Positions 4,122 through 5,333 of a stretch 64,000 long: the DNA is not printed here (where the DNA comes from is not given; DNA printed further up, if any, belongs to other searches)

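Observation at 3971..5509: Orphan 303-aa AT-rich gene captured between 188-bp direct repeats of the dbpA 3' end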

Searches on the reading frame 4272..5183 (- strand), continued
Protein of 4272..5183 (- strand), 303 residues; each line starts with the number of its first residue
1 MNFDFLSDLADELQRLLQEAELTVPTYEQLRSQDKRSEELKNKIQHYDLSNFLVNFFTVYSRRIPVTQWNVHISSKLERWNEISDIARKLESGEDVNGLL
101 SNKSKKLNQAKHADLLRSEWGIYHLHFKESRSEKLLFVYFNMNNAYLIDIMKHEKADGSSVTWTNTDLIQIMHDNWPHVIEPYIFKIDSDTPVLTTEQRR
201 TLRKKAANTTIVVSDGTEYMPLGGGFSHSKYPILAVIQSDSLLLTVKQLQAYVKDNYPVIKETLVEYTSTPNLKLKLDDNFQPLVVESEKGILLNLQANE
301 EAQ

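Call 54: search_dna_similar(query=window:4275-5183:-, collection=plasmids, mode=protein, max_rows=20)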
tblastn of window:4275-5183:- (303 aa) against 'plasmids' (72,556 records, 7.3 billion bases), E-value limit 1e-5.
Records with a match: 11; places in all: 11; records where one place covers at least 80% of the query: 1.
Best place of each record, by identity: <60% 11.
By first word of the organism name: Klebsiella 4; Priestia 1; Vibrio 1; Campylobacter 1; Lactiplantibacillus 1; Hymenobacter 1; Methylobacterium 1; Burkholderia 1.
By predicted mobility (MOB-suite, as given by PLSDB): non-mobilizable 7; mobilizable 3; conjugative 1.
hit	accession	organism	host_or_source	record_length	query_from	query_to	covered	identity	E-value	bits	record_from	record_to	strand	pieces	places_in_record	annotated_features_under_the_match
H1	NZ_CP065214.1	Priestia megaterium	mulberry,cell culture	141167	43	291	82%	28.5%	2e-17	89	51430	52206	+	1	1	hypothetical protein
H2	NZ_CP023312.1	Vibrio anguillarum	Dicentrarchus labrax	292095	83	278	65%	29.9%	2e-22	104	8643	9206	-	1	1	hypothetical protein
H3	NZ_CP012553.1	Campylobacter sp. RM16192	dog,cell culture,oral swab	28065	83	279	65%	28.8%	5e-16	86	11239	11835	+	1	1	hypothetical protein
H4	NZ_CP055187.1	Klebsiella pneumoniae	Shatin WWTPs_14 WWTPs effluent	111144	28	235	69%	27.2%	1e-12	76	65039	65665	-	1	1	hypothetical protein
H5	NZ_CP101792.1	Klebsiella pneumoniae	Homo sapiens,pure culture,sputum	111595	28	235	69%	27.2%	1e-12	76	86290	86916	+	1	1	hypothetical protein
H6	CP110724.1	Klebsiella pneumoniae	Homo sapiens,throat swab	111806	28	235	69%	27.2%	1e-12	76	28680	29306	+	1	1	hypothetical protein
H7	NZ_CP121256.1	Lactiplantibacillus plantarum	single cell,kimchi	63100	33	217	61%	28.4%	4e-7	59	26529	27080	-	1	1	hypothetical protein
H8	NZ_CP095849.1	Hymenobacter sublimis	single cell,air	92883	89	255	55%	29.1%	2e-17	90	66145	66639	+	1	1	hypothetical protein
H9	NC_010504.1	Methylobacterium radiotolerans JCM 2831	-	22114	83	256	57%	27.5%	2e-12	75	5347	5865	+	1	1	hypothetical protein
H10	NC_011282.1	Klebsiella variicola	-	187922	43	226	61%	24.5%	2e-13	78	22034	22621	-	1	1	hypothetical protein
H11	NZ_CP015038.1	Burkholderia cenocepacia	Homo sapiens,Cord blood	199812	86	226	47%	27.2%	1e-8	64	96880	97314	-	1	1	hypothetical protein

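Call 62: search_solved_structures(query=A3, max_evalue=10, show_alignments=2)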
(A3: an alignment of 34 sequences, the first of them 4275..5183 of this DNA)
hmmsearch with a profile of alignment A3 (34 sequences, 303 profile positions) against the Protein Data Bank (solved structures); distinct sequences matched with E-value up to 10: 2.
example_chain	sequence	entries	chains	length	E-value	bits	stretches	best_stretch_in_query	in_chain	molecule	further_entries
9wop_A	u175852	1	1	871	0.038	16.5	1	20-89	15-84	Protein kinase domain-containing protein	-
9wj0_A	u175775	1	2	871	0.038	16.5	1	20-89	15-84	Protein kinase domain-containing protein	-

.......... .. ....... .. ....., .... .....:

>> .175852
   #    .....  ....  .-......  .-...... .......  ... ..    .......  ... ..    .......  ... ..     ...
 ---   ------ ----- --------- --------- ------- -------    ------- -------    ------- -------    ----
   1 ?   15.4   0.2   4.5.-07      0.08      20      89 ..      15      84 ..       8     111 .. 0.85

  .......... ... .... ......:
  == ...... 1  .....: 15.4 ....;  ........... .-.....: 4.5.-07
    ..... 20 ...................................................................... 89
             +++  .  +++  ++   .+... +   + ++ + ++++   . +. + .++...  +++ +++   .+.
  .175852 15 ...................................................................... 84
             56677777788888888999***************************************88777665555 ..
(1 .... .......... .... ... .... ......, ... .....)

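Call 63: fold_search(model_id=the predicted structure, library=viral)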
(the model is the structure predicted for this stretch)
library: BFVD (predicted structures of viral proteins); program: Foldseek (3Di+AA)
matches with E <= 10: 356; with E <= 0.001: 0
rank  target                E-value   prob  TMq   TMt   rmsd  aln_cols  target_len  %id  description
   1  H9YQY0                1.6e-01  0.54  0.16  0.41   7.6        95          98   15  (no name in the UniProt tables at hand)
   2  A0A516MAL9            2.4e-01  0.04  0.13  0.06  20.9       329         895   12  (no name in the UniProt tables at hand)
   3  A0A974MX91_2          2.6e-01  0.02  0.10  0.03  29.2       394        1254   11  RNA-directed RNA polymerase L [Tulasnella bunyavirales-like virus 1]
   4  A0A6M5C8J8            3.4e-01  0.15  0.16  0.32  14.7       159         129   15  (no name in the UniProt tables at hand)
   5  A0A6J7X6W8            4.6e-01  0.20  0.17  0.07  20.0       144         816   12  Tail sheath protein, subtilisin-like domain containing protein [uncultured Caudovirales phage]
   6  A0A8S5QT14            5.5e-01  0.03  0.14  0.06  19.9       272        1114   11  ParB ddrB-like ParB superfamily domain [Podoviridae sp. cta463]
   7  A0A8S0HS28            6.2e-01  0.16  0.15  0.28  11.9       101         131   11  (no name in the UniProt tables at hand)
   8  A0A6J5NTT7            7.0e-01  0.06  0.10  0.17  17.6       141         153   12  Uncharacterized protein [uncultured Caudovirales phage]
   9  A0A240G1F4            7.0e-01  0.04  0.10  0.16  16.6       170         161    9  (no name in the UniProt tables at hand)
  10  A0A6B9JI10            7.8e-01  0.12  0.14  0.07  13.8       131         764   11  Tail sheath protein [Vibrio phage vB_VchM_Kuja]
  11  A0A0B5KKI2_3          8.3e-01  0.03  0.11  0.05  18.8       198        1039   13  RNA-directed RNA polymerase L [Wuhan horsefly Virus]
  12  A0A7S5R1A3            8.8e-01  0.05  0.11  0.21  13.2       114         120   13  (no name in the UniProt tables at hand)
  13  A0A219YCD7            9.9e-01  0.04  0.15  0.16  19.9       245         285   12  Uncharacterized protein [Aeromonas phage 65.2]
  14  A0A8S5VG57            9.9e-01  0.03  0.12  0.16  16.1       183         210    8  Uncharacterized protein [Siphoviridae sp. ctjbm8]
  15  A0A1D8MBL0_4          1.1e+00  0.02  0.11  0.04  21.0       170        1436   12  (no name in the UniProt tables at hand)
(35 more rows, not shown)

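Call 64: search_protein_families(library=padloc, alignment_id=A3, max_evalue=0.001)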
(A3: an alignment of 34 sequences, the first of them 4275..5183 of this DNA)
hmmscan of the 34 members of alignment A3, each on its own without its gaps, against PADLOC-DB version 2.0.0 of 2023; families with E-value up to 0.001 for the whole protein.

A. member 1, window:4275-5183:- (303 aa): 2 families
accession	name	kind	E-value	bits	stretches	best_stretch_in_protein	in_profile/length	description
PDLC04066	PD-T4-7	-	8.2e-31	105.2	1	58-289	45-294/337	-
PDLC04065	PD-T4-7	-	2.1e-29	101.2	1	38-278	16-298/333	-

B. families by the number of members that match (of 34 scanned): 2 families
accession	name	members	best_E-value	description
PDLC04066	PD-T4-7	34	5.4e-48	-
PDLC04065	PD-T4-7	34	3e-42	-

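Call 65: get_annotated_region(hit=H4, flank=4000)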
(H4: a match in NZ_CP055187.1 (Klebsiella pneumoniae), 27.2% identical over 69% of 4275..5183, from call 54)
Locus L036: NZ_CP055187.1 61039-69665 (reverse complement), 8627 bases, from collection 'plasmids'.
description: Klebsiella pneumoniae strain STEFF_14 plasmid unnamed1, complete sequence
organism: Klebsiella pneumoniae (NCBI taxid 573)
taxonomy: Bacteria; Pseudomonadota; Gammaproteobacteria; Enterobacterales; Enterobacteriaceae; Klebsiella; Klebsiella pneumoniae
host: -; source: Shatin WWTPs_14 WWTPs effluent; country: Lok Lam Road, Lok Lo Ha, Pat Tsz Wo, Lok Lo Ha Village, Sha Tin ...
typing (MOB-suite, as given by PLSDB): non-mobilizable; replicon rep_cluster_2469
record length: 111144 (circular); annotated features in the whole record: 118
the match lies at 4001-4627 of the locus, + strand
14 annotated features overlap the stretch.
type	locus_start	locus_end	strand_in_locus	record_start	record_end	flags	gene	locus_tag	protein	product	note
CDS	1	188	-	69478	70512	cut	-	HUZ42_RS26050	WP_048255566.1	site-specific integrase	GO:0015074 - DNA integration [Evidence IEA]; GO:0006310 - DNA recombination [Evidence IEA]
CDS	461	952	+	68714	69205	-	-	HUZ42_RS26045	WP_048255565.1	hypothetical protein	-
CDS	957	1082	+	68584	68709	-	-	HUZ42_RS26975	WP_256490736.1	hypothetical protein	-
CDS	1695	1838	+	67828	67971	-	-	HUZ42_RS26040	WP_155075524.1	hypothetical protein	-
CDS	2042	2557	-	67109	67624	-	-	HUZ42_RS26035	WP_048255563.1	hypothetical protein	-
CDS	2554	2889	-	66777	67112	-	-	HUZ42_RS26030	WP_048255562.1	hypothetical protein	-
CDS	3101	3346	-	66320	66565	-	-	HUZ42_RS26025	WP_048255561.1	GrxA family glutaredoxin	-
CDS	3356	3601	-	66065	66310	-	-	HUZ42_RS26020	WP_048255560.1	hypothetical protein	-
CDS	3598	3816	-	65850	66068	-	-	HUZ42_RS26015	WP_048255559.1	hypothetical protein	-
CDS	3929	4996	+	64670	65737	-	-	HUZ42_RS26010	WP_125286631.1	hypothetical protein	-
CDS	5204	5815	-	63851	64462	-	-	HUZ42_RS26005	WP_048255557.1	hypothetical protein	-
CDS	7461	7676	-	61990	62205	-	-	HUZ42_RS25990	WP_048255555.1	hypothetical protein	-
CDS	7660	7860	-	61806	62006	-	-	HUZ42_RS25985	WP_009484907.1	hypothetical protein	-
CDS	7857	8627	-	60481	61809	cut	-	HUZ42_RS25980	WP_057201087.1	hypothetical protein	-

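Call 67: search_protein_families(library=padloc, proteins=[L036:3929-4993:+], max_evalue=0.001)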
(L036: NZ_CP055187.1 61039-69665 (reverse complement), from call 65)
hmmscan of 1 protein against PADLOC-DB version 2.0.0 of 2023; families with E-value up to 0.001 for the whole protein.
L036:3929-4993:+ (355 aa): 2 families
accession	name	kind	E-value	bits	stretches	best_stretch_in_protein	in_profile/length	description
PDLC04066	PD-T4-7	-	1.5e-31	107.6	1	32-259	29-266/337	-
PDLC04065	PD-T4-7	-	1.5e-20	72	1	21-232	9-248/333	-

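Call 74: find_encoding_contigs(protein=P0014, flank=5000, max_places=2)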
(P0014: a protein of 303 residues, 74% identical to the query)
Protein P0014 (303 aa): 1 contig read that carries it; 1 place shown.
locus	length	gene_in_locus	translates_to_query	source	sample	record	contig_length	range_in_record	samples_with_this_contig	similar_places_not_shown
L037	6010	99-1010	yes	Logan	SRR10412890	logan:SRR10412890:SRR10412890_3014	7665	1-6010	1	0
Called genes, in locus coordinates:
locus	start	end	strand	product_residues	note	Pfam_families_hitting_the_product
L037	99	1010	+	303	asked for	-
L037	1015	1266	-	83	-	-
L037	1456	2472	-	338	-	-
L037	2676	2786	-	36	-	-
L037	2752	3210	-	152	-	-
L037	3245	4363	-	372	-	PF00712:DNA_pol3_beta (faint), PF02767:DNA_pol3_beta_2, PF02768:DNA_pol3_beta_3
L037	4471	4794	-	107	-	-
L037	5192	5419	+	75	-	-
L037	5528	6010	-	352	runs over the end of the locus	PF09588:YqaJ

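Call 75: find_encoding_contigs(protein=P0041, flank=8000, max_places=2)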
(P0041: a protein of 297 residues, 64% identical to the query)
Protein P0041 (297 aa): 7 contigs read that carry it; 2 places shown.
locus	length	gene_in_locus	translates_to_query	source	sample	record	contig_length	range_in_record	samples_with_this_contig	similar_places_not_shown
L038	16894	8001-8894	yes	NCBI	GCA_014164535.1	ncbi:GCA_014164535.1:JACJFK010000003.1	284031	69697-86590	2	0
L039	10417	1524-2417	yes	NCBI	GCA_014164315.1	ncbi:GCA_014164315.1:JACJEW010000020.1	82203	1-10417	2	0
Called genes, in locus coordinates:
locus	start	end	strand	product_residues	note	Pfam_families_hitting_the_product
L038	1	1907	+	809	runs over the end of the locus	PF17148:DUF5117, PF16313:DUF4953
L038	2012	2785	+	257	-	PF11101:DUF2884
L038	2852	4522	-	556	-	PF08269:dCache_2, PF17200:sCache_2, PF00015:MCPsignal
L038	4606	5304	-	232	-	PF00849:PseudoU_synth_2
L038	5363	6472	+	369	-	PF03969:AFG1_ATPase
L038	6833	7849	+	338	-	PF14022:DUF4238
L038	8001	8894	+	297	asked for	-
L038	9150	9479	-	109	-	PF02962:CHMI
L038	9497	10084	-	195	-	PF13505:OMP_b-brl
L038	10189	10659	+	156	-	PF05981:CreA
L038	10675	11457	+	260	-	-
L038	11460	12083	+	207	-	PF01810:LysE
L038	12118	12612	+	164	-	PF06094:GGACT, PF13772:AIG2_2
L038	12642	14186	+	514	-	PF00144:Beta-lactamase, PF11954:DUF3471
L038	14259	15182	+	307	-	PF00850:Hist_deacetyl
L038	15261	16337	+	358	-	PF13644:DKNYY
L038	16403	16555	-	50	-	-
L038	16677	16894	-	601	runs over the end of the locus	-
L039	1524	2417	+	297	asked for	-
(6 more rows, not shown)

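Call 79: search_protein_representatives(alignment_id=A3)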
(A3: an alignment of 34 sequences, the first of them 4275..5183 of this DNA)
Query: 34 sequences, 303 profile positions. Proteins with E-value up to 0.001 (for the whole library): 3366; up to 1e-10: 2757; up to 1e-30: 969. The best 150 are listed.
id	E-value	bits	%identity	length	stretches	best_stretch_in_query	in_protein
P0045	6.3e-137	472.2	-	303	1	1-301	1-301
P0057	5.1e-120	416.7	-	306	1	1-300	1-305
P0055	8.6e-110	383.2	-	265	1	1-263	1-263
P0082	3.0e-101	355.1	-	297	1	1-293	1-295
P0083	1.7e-95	336.2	-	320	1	3-299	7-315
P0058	9.5e-88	310.8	-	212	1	91-299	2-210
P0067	1.8e-87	309.9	-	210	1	1-204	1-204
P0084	3.0e-83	296.0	-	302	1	1-293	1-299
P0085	1.2e-82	294.0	-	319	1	1-298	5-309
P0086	1.8e-74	267.1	-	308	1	1-299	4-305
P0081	3.2e-73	263.1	-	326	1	21-301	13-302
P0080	5.0e-69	249.3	-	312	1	2-297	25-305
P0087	4.6e-66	239.6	-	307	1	1-296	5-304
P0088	2.2e-64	234.1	-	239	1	1-237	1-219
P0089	1.5e-63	231.3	-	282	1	1-297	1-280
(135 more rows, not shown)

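Call 81: search_protein_families(library=padloc, proteins=[L038:6833-7849:+, L013:4407-6800:+, L013:7152-7814:+, L002:7413-7877:+, L002:6130-6777:+, L010:104-964:+, L012:266-1072:+, L012:2153-2815:+, L007:5954-6688:+, L007:2726-3436:+], max_evalue=0.001)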
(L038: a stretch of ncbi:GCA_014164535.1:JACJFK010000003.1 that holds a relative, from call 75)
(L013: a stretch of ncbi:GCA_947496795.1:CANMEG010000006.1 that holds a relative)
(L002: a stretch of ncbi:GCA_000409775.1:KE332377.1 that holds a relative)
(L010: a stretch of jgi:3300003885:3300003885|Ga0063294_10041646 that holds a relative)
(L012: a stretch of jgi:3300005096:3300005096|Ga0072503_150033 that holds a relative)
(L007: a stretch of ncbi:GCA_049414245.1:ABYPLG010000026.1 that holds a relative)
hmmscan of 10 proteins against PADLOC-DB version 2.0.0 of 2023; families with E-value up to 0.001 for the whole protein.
L038:6833-7849:+ (338 aa): 1 family
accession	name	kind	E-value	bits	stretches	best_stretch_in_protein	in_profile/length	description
PDLC03000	DUF4238-Pers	-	0.00022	18.8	1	7-84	6-79/309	-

L013:4407-6800:+ (797 aa): 17 families
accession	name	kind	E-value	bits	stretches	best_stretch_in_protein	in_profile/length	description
PDLC04887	PDC-S06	-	0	1040.2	1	1-794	1-786/790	-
PDLC04894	PDC-S06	-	8.1e-114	379.7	1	1-787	1-734/740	-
PDLC04896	PDC-S06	-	5.6e-85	284.4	1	1-789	1-729/732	-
PDLC04897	PDC-S06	-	1.8e-75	253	1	30-713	19-660/727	-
PDLC04890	PDC-S06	-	1e-45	154.6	1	29-712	19-648/732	-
PDLC04886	PDC-S06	-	2.2e-41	140.5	1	34-680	25-624/727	-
PDLC04898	PDC-S06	-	8.5e-25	85.2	2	239-628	227-616/752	-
PDLC04895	PDC-S06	-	1.8e-17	61.2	2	298-598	280-611/784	-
PDLC02360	PrrC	-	2e-13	48.1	1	503-709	101-282/372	PrrC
PDLC04893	PDC-S06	-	1.7e-11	41.3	1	294-688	374-752/862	-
PDLC04135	mad3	-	9.3e-09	33.3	1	35-625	23-329/374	mads_3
PDLC02980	AriA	-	1.3e-06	26.7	0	506-621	166-301/304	-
PDLC02335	AbiLi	-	5.3e-06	23.7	0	426-631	146-248/326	AbiLi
PDLC02747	PbeC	-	0.00015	18.8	0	272-393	319-437/632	PbeC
PDLC04164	AriA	-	0.00021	18.9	0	34-71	27-64/253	-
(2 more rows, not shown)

L013:7152-7814:+ (220 aa): 0 families

L002:7413-7877:+ (154 aa): 0 families

L002:6130-6777:+ (215 aa): 0 families

L010:104-964:+ (286 aa): 0 families

L012:266-1072:+ (268 aa): 0 families

L012:2153-2815:+ (220 aa): 0 families

L007:5954-6688:+ (244 aa): 1 family
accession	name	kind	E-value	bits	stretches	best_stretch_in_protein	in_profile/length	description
PDLC02331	AbiGi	-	2.7e-60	201.9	1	5-243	17-259/260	AbiGi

L007:2726-3436:+ (236 aa): 0 families

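Call 87: find_related_loci(query=window:4275-5183:-, collection=viral_contigs, flank=5000)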
Query window:4275-5183:- (303 aa) in viral_contigs; peptide patterns used: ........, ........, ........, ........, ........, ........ (x = any residue, [..] = any of these).
5 stretches matched a pattern; 1 encode a relative of the query (tblastn E <= 1e-3); 1 distinct loci.
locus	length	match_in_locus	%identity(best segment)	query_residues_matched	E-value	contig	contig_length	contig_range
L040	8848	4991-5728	32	34-277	1e-29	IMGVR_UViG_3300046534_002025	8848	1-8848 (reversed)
